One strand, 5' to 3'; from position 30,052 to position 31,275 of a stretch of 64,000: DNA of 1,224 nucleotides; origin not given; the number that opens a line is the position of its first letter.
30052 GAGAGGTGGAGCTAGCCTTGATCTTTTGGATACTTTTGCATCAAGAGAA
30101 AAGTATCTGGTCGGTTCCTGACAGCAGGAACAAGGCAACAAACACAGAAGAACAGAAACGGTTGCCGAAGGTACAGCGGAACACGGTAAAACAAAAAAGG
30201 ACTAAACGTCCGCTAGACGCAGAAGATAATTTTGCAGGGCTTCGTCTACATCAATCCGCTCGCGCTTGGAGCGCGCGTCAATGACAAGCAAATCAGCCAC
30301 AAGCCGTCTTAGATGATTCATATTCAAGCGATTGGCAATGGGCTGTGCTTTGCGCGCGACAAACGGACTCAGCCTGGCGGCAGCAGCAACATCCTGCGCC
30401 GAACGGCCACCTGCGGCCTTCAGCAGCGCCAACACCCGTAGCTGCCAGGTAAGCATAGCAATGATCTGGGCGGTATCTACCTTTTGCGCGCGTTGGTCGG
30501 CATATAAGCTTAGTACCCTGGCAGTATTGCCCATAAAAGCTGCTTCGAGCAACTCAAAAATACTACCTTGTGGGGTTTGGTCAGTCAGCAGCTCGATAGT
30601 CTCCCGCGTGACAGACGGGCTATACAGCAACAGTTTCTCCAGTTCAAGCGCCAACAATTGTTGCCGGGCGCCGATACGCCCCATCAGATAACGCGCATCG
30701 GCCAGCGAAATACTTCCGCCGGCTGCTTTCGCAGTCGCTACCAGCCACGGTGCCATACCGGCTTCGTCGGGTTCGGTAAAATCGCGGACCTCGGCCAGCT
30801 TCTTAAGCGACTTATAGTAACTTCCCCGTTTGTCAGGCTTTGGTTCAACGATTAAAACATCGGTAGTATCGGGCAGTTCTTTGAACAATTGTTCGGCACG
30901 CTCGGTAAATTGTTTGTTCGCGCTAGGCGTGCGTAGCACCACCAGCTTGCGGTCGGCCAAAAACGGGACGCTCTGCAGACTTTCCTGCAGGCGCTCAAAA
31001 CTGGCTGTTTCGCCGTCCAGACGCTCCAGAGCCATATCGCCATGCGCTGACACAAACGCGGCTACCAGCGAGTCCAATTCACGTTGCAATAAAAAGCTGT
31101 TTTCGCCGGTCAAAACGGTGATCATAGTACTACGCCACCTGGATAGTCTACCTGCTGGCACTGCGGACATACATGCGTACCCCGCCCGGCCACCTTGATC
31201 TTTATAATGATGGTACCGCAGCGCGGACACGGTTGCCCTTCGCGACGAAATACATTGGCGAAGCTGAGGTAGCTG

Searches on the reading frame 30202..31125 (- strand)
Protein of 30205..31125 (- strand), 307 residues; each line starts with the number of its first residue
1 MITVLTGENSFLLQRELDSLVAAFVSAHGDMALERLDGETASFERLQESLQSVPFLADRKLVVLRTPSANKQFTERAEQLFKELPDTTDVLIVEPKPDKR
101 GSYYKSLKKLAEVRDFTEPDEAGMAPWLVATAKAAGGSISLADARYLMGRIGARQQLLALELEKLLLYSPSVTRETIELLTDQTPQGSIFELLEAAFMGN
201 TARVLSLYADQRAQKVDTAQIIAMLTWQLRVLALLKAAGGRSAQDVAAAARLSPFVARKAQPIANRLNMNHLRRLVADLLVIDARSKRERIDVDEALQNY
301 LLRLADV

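Call 11: find_homologous_proteins(query=window:30205-31125:-)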
Query seq(307 aa) (307 aa): 916 proteins with E <= 0.001 among 8000 candidates; the best 120 are listed.
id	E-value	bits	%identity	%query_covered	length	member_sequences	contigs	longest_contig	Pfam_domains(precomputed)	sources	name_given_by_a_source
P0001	1.3e-182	623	97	100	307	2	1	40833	PF06144.20,PF21694.3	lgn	-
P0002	5.9e-165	566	89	99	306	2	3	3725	PF06144.20,PF21694.3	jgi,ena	-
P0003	1.0e-162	558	87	100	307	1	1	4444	PF06144.20,PF21694.3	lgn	-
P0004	2.6e-148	511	78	99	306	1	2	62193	PF06144.20,PF21694.3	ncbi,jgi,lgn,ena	jgi:DNA polymerase-3 subunit delta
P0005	3.0e-143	494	76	99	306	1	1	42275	PF06144.20,PF21694.3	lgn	-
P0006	4.4e-139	481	82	90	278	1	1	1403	PF06144.20,PF21694.3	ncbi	ncbi:MAG: DNA polymerase III subunit delta, partial [Candidatus Micrarchaeaceae archaeon]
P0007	1.1e-128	447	71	100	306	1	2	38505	PF06144.20,PF21694.3,PF12169.14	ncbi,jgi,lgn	jgi:DNA polymerase-3 subunit delta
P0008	3.5e-122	425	67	99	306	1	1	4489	PF06144.20,PF21694.3,PF12169.14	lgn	-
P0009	3.0e-121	422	69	99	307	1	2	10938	PF06144.20,PF21694.3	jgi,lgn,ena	-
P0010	2.1e-120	419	66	99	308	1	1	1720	PF06144.20,PF21694.3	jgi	jgi:DNA polymerase III subunit delta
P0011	7.9e-120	418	64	100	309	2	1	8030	PF06144.20,PF21694.3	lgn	-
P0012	8.5e-120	417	65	99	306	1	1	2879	PF06144.20,PF21694.3,PF12169.14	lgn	-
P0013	1.3e-119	417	66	99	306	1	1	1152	PF06144.20,PF21694.3,PF12169.14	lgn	-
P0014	5.2e-119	415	68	99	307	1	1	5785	PF06144.20,PF21694.3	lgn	-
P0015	1.3e-117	410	64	99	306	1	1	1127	PF06144.20,PF21694.3,PF12169.14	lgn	-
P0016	5.8e-117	408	64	99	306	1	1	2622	PF06144.20,PF21694.3,PF12169.14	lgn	-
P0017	2.0e-116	406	64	99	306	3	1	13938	PF06144.20,PF21694.3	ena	-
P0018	2.9e-116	406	63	99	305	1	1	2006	PF06144.20,PF21694.3,PF12169.14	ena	-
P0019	2.9e-116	406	63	100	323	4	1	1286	PF06144.20,PF21694.3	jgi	jgi:DNA polymerase-3 subunit delta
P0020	5.8e-116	405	63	99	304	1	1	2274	PF06144.20,PF21694.3,PF12169.14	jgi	-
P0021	3.0e-115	403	64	98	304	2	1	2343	PF06144.20,PF21694.3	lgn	-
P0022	7.8e-115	401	63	99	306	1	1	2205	PF06144.20,PF21694.3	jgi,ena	-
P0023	1.2e-114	401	64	99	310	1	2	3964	PF06144.20,PF21694.3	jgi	jgi:DNA polymerase-3 subunit delta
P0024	2.6e-114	400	63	99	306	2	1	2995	PF06144.20,PF21694.3,PF12169.14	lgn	-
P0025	3.7e-114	399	64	99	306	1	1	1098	PF06144.20,PF21694.3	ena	-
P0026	5.1e-114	399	62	98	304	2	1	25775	PF06144.20,PF21694.3,PF12169.14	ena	-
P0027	6.4e-114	398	62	99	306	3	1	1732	PF06144.20,PF21694.3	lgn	-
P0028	7.9e-114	398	63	100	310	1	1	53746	PF06144.20,PF21694.3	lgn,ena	-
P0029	1.2e-113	397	63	99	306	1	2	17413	PF06144.20,PF21694.3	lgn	-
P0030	1.6e-113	397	62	99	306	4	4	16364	PF06144.20,PF21694.3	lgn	-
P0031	1.6e-113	397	62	100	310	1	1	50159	PF06144.20,PF21694.3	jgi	-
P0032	1.9e-113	397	63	99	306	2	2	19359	PF06144.20,PF21694.3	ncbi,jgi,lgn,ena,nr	ncbi:MAG TPA: DNA polymerase III subunit delta [Candidatus Dormibacteraeota bacterium]|nr:DNA polyme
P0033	2.0e-113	397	63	99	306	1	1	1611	PF06144.20,PF21694.3,PF12169.14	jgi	jgi:DNA polymerase-3 subunit delta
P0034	2.0e-113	397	63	100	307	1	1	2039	PF06144.20,PF21694.3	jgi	-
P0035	2.2e-113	396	64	99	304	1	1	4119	PF06144.20,PF21694.3,PF12169.14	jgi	-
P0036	4.5e-113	395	62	99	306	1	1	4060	PF06144.20,PF21694.3,PF12169.14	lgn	-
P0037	6.0e-113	395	63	99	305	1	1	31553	PF06144.20,PF21694.3,PF12169.14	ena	-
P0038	7.0e-113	395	61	99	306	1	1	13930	PF06144.20,PF21694.3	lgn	-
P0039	1.1e-112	394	64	99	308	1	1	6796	PF06144.20,PF21694.3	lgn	-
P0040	1.8e-112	394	63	99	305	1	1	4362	PF06144.20,PF21694.3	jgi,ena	-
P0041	2.1e-112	393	63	100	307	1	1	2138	PF06144.20,PF21694.3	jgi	jgi:DNA polymerase III subunit delta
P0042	3.0e-112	393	61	99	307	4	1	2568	PF06144.20,PF21694.3,PF12169.14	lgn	-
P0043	4.8e-112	392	62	99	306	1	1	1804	PF06144.20,PF21694.3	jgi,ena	-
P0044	6.1e-112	392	62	99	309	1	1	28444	PF06144.20,PF21694.3,PF12169.14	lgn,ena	-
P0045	6.2e-112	392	62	99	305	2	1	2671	PF06144.20,PF21694.3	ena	-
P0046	8.0e-112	391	64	99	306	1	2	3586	PF06144.20,PF21694.3,PF12169.14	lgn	-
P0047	1.3e-111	391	63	99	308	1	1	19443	PF06144.20,PF21694.3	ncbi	-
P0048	2.2e-111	390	61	100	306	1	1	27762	PF06144.20,PF21694.3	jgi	jgi:DNA polymerase III delta subunit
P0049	2.2e-111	390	62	99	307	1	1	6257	PF06144.20,PF21694.3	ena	-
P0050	2.3e-111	390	63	99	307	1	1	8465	PF06144.20,PF21694.3,PF12169.14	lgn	-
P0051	2.3e-111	390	62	99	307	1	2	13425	PF06144.20,PF21694.3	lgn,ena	-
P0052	2.5e-111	390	62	99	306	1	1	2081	PF06144.20,PF21694.3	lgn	-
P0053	2.6e-111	390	62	99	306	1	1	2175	PF06144.20,PF21694.3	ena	-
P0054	4.0e-111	389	62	99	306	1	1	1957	PF06144.20,PF21694.3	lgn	-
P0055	4.6e-111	389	61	99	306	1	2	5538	PF06144.20,PF21694.3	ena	-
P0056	4.7e-111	389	60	99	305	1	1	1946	PF06144.20,PF21694.3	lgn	-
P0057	5.3e-111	389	63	99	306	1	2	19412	PF06144.20,PF21694.3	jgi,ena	-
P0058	5.6e-111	389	62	99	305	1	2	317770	PF06144.20,PF21694.3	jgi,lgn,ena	-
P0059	6.4e-111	388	62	99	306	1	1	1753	PF06144.20,PF21694.3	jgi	-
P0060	8.5e-111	388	63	99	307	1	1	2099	PF06144.20,PF21694.3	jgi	-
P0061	8.7e-111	388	61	99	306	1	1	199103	PF06144.20,PF21694.3,PF12169.14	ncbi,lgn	-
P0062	9.8e-111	388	62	99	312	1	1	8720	PF06144.20,PF21694.3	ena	-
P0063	9.8e-111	388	62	99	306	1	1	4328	PF06144.20,PF21694.3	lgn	-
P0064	1.0e-110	388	59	99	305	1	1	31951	PF06144.20,PF21694.3,PF12169.14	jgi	jgi:DNA polymerase-3 subunit delta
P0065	1.0e-110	388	62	99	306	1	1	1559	PF06144.20,PF21694.3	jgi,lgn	jgi:DNA polymerase-3 subunit delta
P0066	1.2e-110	387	60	99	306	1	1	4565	PF06144.20,PF21694.3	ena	-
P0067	1.3e-110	387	62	99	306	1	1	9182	PF06144.20,PF21694.3,PF12169.14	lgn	-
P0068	1.4e-110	387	60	99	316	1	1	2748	PF06144.20,PF21694.3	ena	-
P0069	2.4e-110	386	61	99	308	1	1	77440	PF06144.20,PF21694.3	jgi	jgi:DNA polymerase-3 subunit delta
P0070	3.2e-110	386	61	99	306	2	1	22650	PF06144.20,PF21694.3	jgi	jgi:DNA polymerase III subunit delta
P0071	3.5e-110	386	61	100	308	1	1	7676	PF06144.20,PF21694.3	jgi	jgi:DNA polymerase-3 subunit delta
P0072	3.8e-110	386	59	99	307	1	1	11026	PF06144.20,PF21694.3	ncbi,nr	ncbi:MAG TPA: DNA polymerase III subunit delta [Patescibacteria group bacterium]|nr:DNA polymerase I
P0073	3.9e-110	386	60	99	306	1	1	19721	PF06144.20,PF21694.3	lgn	-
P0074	4.0e-110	386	60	99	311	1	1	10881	PF06144.20,PF21694.3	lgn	-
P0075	4.1e-110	386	62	99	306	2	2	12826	PF06144.20,PF21694.3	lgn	-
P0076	4.1e-110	386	61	98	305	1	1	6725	PF06144.20,PF21694.3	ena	-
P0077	4.2e-110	386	60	100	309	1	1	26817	PF06144.20,PF21694.3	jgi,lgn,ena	-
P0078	4.3e-110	386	60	99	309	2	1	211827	PF06144.20,PF21694.3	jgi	jgi:DNA polymerase III delta subunit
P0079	4.4e-110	386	62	99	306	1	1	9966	PF06144.20,PF21694.3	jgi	jgi:DNA polymerase-3 subunit delta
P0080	4.9e-110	385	61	99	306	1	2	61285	PF06144.20,PF21694.3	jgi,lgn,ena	-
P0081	6.5e-110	385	60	100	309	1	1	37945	PF06144.20,PF21694.3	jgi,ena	-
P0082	9.2e-110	385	59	99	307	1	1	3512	PF06144.20,PF21694.3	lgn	-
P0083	9.9e-110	384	61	99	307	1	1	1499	PF06144.20,PF21694.3,PF12169.14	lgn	-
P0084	1.0e-109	384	62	99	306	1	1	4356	PF06144.20,PF21694.3,PF12169.14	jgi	jgi:DNA polymerase III subunit delta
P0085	1.0e-109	384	61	99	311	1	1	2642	PF06144.20,PF21694.3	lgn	-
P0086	1.2e-109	384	61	98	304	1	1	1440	PF06144.20,PF21694.3,PF12169.14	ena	-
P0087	1.4e-109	384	62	99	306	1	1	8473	PF06144.20,PF21694.3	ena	-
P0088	1.5e-109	384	63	99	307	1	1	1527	PF06144.20,PF21694.3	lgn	-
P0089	1.6e-109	384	62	99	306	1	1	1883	PF06144.20,PF21694.3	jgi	jgi:DNA polymerase-3 subunit delta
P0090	1.7e-109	384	61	99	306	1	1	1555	PF06144.20,PF21694.3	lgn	-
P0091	1.9e-109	384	61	99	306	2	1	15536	PF06144.20,PF21694.3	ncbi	ncbi:MAG TPA: DNA polymerase III subunit delta [Candidatus Saccharimonadales bacterium]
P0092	2.0e-109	383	59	99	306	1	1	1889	PF06144.20,PF21694.3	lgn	-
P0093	2.4e-109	383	61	99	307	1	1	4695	PF06144.20,PF21694.3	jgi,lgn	jgi:DNA polymerase III delta subunit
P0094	2.4e-109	383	62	99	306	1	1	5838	PF06144.20,PF21694.3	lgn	-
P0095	2.6e-109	383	61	99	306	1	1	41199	PF06144.20,PF21694.3,PF12169.14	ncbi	-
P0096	2.8e-109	383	61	99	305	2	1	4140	PF06144.20,PF21694.3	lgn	-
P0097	2.9e-109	383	59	99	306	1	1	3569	PF06144.20,PF21694.3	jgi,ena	-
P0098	2.9e-109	383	62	100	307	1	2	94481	PF06144.20,PF21694.3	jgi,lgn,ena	-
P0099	3.7e-109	383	59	99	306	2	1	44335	PF06144.20,PF21694.3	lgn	-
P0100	4.1e-109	382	62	99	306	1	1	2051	PF06144.20,PF21694.3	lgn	-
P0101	4.5e-109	382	60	99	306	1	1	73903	PF06144.20,PF21694.3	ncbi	-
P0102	5.2e-109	382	60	99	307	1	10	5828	PF06144.20,PF21694.3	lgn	-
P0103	5.3e-109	382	59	99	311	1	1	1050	PF06144.20,PF21694.3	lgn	-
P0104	6.1e-109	382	63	99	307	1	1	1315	PF06144.20,PF21694.3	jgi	jgi:DNA polymerase-3 subunit delta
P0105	7.0e-109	382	61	99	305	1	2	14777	PF06144.20,PF21694.3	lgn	-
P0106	7.1e-109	382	61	99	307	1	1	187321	PF06144.20,PF21694.3,PF12169.14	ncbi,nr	ncbi:MAG TPA: DNA polymerase III subunit delta [Candidatus Saccharimonadales bacterium]|nr:DNA polym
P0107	7.3e-109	382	60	99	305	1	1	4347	PF06144.20,PF21694.3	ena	-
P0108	8.5e-109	381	62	99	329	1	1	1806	PF06144.20,PF21694.3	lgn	-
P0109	9.1e-109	381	60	99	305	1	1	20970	PF06144.20,PF21694.3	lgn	-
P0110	1.0e-108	381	61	99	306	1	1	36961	PF06144.20,PF21694.3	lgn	-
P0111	1.1e-108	381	60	99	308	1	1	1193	PF06144.20,PF21694.3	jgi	jgi:DNA polymerase III subunit delta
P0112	1.1e-108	381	61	99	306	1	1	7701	PF06144.20,PF21694.3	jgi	jgi:DNA polymerase III subunit delta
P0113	1.1e-108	381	61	99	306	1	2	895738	PF06144.20,PF21694.3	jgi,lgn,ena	-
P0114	1.2e-108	381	59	99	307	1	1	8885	PF06144.20,PF21694.3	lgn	-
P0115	1.2e-108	381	60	99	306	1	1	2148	PF06144.20,PF21694.3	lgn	-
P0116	1.3e-108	381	61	99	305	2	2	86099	PF06144.20,PF21694.3,PF12169.14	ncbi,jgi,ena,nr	ncbi:MAG TPA: DNA polymerase III subunit delta [Verrucomicrobiae bacterium]|jgi:DNA polymerase-3 sub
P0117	1.4e-108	381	62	99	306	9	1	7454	PF06144.20,PF21694.3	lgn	-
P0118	1.4e-108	381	62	99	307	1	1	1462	PF06144.20,PF21694.3,PF12169.14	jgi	jgi:DNA polymerase-3 subunit delta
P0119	1.8e-108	380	61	99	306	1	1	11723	PF06144.20,PF21694.3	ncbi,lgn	ncbi:MAG TPA: DNA polymerase III subunit delta [Candidatus Saccharimonadales bacterium]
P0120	2.4e-108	380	60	99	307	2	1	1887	PF06144.20,PF21694.3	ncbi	ncbi:MAG TPA: DNA polymerase III subunit delta [Chroococcales cyanobacterium]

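Call 13: find_related_loci(query=A1, collection=genome_contigs, flank=4000)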
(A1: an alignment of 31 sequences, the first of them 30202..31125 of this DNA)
Query A1 (307 aa) in genome_contigs; peptide patterns used: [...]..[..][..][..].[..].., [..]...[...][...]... (x = any residue, [..] = any of these).
282 stretches matched a pattern; 264 encode a relative of the query (tblastn E <= 1e-3); the best 80 are kept; 80 distinct loci.
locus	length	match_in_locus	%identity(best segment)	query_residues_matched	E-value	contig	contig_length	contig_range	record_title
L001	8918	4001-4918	71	1-306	1e-139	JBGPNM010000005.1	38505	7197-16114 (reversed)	MAG: Candidatus Saccharimonadia bacterium isolate OBJ_0618_7090110_214 k141_123907_length_38505_cov_16.3797, whole genom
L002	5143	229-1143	64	1-305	2e-122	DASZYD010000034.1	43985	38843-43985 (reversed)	MAG TPA_asm: Candidatus Saccharimonadales bacterium isolate SMAG_U6201 k141_180684, whole genome shotgun sequence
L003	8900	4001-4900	63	1-300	4e-121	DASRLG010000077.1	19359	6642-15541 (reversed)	MAG TPA_asm: Candidatus Dormiibacterota bacterium isolate SMAG_U10182 k141_783189, whole genome shotgun sequence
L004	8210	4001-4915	63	1-305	4e-120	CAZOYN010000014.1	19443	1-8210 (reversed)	MAG TPA_asm: uncultured Candidatus Saccharibacteria bacterium isolate SRP200132_co1_537 genome assembly, contig: NODE_48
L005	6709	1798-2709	59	1-304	1e-119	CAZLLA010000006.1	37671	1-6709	MAG TPA_asm: uncultured Candidatus Saccharibacteria bacterium isolate binchicken_co3_504 genome assembly, contig: NODE_3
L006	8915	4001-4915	61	1-305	2e-119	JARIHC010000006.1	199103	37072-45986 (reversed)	MAG: Candidatus Saccharibacteria bacterium isolate CullarsAll.DT.06 k141_902944, whole genome shotgun sequence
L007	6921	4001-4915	61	1-305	4e-119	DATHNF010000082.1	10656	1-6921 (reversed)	MAG TPA_asm: Verrucomicrobiia bacterium isolate SMAG_U12651 k141_3418283, whole genome shotgun sequence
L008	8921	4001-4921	61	1-307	4e-118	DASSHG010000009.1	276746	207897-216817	MAG TPA_asm: Candidatus Saccharimonadales bacterium isolate SMAG_U1053 k141_727542, whole genome shotgun sequence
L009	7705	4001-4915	59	1-305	2e-117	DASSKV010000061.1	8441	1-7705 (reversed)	MAG TPA_asm: Candidatus Saccharimonadales bacterium isolate SMAG_U1152 k141_830325, whole genome shotgun sequence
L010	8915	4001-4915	61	1-305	2e-117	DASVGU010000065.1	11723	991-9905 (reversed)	MAG TPA_asm: Candidatus Saccharimonadales bacterium isolate SMAG_U2123 k141_523562, whole genome shotgun sequence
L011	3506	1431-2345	59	1-305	2e-120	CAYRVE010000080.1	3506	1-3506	MAG TPA_asm: uncultured Candidatus Saccharibacteria bacterium isolate binchicken_co54_64 genome assembly, contig: NODE_5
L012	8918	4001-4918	60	1-306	2e-117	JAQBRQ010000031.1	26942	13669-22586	MAG: Candidatus Saccharibacteria bacterium isolate RYN_405 scaffold_4580079, whole genome shotgun sequence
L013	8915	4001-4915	57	1-305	3e-117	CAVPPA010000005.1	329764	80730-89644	MAG: uncultured Candidatus Saccharibacteria bacterium isolate MFD00008.bin.2.54 genome assembly, contig: contig_55691, w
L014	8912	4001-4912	60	1-304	5e-117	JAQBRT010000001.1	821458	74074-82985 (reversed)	MAG: Candidatus Saccharibacteria bacterium isolate RYN_408 scaffold_1405176, whole genome shotgun sequence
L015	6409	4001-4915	60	1-305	4e-117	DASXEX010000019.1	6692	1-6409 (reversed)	MAG TPA_asm: Candidatus Saccharimonadales bacterium isolate SMAG_U5123 k141_2208452, whole genome shotgun sequence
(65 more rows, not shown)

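Call 16: find_encoding_contigs(protein=P0001, flank=3000, max_places=3)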
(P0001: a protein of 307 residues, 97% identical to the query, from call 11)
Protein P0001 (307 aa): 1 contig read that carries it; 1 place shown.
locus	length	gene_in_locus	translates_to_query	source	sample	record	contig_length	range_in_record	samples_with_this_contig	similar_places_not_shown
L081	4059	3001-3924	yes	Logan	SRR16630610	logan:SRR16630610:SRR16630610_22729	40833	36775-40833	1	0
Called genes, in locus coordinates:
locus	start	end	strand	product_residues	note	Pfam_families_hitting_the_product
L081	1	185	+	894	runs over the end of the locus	PF02739:5_3_exonuc_N, PF01367:5_3_exonuc, PF00476:DNA_pol_A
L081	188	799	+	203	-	PF00702:Hydrolase, PF13419:HAD_2 (weak)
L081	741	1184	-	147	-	-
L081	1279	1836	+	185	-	-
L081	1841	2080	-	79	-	-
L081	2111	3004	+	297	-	PF01149:Fapy_DNA_glyco, PF06831:H2TH, PF06827:zf-FPG_IleRS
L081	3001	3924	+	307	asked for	PF06144:DNA_pol3_delta, PF21694:DNA_pol3_delta_C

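Call 17: find_encoding_contigs(protein=P0002, flank=3000, max_places=3)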
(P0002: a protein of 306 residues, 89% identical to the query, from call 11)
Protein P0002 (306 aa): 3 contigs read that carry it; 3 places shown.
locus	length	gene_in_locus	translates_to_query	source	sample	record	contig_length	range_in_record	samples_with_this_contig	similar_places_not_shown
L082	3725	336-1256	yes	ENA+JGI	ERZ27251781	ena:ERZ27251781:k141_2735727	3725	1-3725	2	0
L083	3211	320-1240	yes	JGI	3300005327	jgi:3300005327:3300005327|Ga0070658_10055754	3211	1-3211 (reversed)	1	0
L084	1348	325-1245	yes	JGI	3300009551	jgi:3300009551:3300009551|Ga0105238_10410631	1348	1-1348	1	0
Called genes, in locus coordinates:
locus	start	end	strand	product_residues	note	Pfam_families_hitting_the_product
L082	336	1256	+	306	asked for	PF06144:DNA_pol3_delta, PF21694:DNA_pol3_delta_C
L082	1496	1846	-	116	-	PF01649:Ribosomal_S20p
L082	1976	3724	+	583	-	?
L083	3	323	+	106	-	?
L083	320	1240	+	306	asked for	PF06144:DNA_pol3_delta, PF21694:DNA_pol3_delta_C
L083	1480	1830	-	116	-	PF01649:Ribosomal_S20p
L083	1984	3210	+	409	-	?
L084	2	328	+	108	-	?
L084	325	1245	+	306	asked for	PF06144:DNA_pol3_delta, PF21694:DNA_pol3_delta_C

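Call 18: find_encoding_contigs(protein=P0003, flank=3000, max_places=3)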
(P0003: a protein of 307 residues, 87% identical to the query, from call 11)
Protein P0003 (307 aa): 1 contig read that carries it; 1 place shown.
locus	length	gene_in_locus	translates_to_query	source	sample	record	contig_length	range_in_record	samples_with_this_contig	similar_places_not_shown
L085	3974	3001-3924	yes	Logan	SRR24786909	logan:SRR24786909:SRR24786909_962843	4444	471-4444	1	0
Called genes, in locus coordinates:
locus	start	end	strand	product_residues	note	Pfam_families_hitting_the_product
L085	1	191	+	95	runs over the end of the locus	PF14213:DUF4325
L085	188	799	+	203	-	PF00702:Hydrolase, PF13419:HAD_2 (weak)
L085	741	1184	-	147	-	-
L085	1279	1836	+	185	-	-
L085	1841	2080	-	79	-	-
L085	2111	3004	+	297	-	PF01149:Fapy_DNA_glyco, PF06831:H2TH, PF06827:zf-FPG_IleRS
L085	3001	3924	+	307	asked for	PF06144:DNA_pol3_delta, PF21694:DNA_pol3_delta_C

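Call 19: find_encoding_contigs(protein=P0004, flank=3000, max_places=3)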
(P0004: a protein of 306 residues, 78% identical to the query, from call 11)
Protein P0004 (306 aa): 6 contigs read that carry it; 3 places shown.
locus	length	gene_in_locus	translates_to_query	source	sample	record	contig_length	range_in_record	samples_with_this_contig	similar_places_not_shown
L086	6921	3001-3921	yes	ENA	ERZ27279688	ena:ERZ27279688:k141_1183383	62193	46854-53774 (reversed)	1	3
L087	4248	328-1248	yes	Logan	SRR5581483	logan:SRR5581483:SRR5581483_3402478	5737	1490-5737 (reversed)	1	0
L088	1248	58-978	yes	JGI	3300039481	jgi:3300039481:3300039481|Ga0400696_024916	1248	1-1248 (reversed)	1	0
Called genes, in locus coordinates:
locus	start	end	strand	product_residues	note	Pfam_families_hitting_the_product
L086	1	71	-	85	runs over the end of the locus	-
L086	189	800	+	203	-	PF00702:Hydrolase, PF13419:HAD_2, PF13242:Hydrolase_like (weak)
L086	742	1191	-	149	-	-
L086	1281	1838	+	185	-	-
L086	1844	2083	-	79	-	-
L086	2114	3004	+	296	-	PF01149:Fapy_DNA_glyco, PF06831:H2TH, PF06827:zf-FPG_IleRS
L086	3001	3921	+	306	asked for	PF06144:DNA_pol3_delta, PF21694:DNA_pol3_delta_C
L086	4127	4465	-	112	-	-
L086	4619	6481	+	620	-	-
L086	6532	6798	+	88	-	PF00312:Ribosomal_S15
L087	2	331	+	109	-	?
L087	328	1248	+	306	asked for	PF06144:DNA_pol3_delta, PF21694:DNA_pol3_delta_C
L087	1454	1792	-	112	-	-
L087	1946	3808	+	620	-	-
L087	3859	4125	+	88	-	PF00312:Ribosomal_S15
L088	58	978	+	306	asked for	PF06144:DNA_pol3_delta, PF21694:DNA_pol3_delta_C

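Call 20: find_encoding_contigs(protein=P0005, flank=3000, max_places=3)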
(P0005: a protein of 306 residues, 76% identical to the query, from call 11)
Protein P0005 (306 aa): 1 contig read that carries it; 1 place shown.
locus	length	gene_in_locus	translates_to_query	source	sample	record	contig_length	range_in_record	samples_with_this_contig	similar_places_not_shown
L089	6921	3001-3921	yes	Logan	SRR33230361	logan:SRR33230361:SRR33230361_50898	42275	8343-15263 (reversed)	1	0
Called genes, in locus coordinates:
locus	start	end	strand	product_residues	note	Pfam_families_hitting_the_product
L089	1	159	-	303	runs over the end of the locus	-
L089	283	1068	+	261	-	PF00665:rve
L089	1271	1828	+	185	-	-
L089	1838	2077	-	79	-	-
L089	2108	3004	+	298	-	PF01149:Fapy_DNA_glyco, PF06831:H2TH, PF06827:zf-FPG_IleRS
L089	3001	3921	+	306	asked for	PF06144:DNA_pol3_delta, PF21694:DNA_pol3_delta_C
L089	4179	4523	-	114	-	PF01649:Ribosomal_S20p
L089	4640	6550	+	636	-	-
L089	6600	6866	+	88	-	PF00312:Ribosomal_S15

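Call 72: list_cluster_members(proteins=[P0121, P0001, L093:573-893:-])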
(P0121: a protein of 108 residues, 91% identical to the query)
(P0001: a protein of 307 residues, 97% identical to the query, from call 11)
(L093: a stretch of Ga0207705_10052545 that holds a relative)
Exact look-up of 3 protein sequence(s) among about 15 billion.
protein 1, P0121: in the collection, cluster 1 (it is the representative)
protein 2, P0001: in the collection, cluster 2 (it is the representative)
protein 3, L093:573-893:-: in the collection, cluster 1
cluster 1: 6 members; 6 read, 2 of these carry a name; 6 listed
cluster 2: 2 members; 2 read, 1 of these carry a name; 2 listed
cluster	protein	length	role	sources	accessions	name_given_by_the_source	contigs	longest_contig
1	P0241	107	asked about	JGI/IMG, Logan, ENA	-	-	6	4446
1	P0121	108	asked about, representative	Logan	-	-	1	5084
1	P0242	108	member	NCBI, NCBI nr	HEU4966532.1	MAG TPA: hypothetical protein VFT53_03545 [Candidatus Saccharimonadales bacterium] | hypothetical protein [Candidatus Saccharimonadales bacterium]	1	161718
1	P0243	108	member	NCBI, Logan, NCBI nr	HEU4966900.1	MAG TPA: hypothetical protein VFT53_05490 [Candidatus Saccharimonadales bacterium] | hypothetical protein [Candidatus Saccharimonadales bacterium]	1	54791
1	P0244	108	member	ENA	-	-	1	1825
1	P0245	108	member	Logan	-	-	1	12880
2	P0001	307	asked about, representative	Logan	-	-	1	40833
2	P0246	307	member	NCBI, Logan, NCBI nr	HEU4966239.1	MAG TPA: DNA polymerase III subunit delta [Candidatus Saccharimonadales bacterium] | DNA polymerase III subunit delta [Candidatus Saccharimonadales bacterium]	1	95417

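Call 73: find_encoding_contigs(protein=P0242, flank=4000, max_places=3)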
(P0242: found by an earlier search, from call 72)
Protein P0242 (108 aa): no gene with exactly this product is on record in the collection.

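Call 74: find_encoding_contigs(protein=P0243, flank=4000, max_places=3)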
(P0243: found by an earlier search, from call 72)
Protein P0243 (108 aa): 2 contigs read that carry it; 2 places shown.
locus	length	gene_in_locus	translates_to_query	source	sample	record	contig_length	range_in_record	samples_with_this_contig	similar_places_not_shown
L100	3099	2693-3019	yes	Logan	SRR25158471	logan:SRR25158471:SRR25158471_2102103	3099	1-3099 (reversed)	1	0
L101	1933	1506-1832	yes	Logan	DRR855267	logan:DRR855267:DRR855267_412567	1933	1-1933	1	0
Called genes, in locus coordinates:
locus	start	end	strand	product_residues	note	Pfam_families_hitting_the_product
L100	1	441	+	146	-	?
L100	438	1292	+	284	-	PF00231:ATP-synt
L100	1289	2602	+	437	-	PF00006:ATP-synt_ab, PF22919:ATP-synt_VA_C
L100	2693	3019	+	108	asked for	PF02823:ATP-synt_DE_N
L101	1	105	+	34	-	?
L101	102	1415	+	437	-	PF00006:ATP-synt_ab, PF22919:ATP-synt_VA_C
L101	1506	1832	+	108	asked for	PF02823:ATP-synt_DE_N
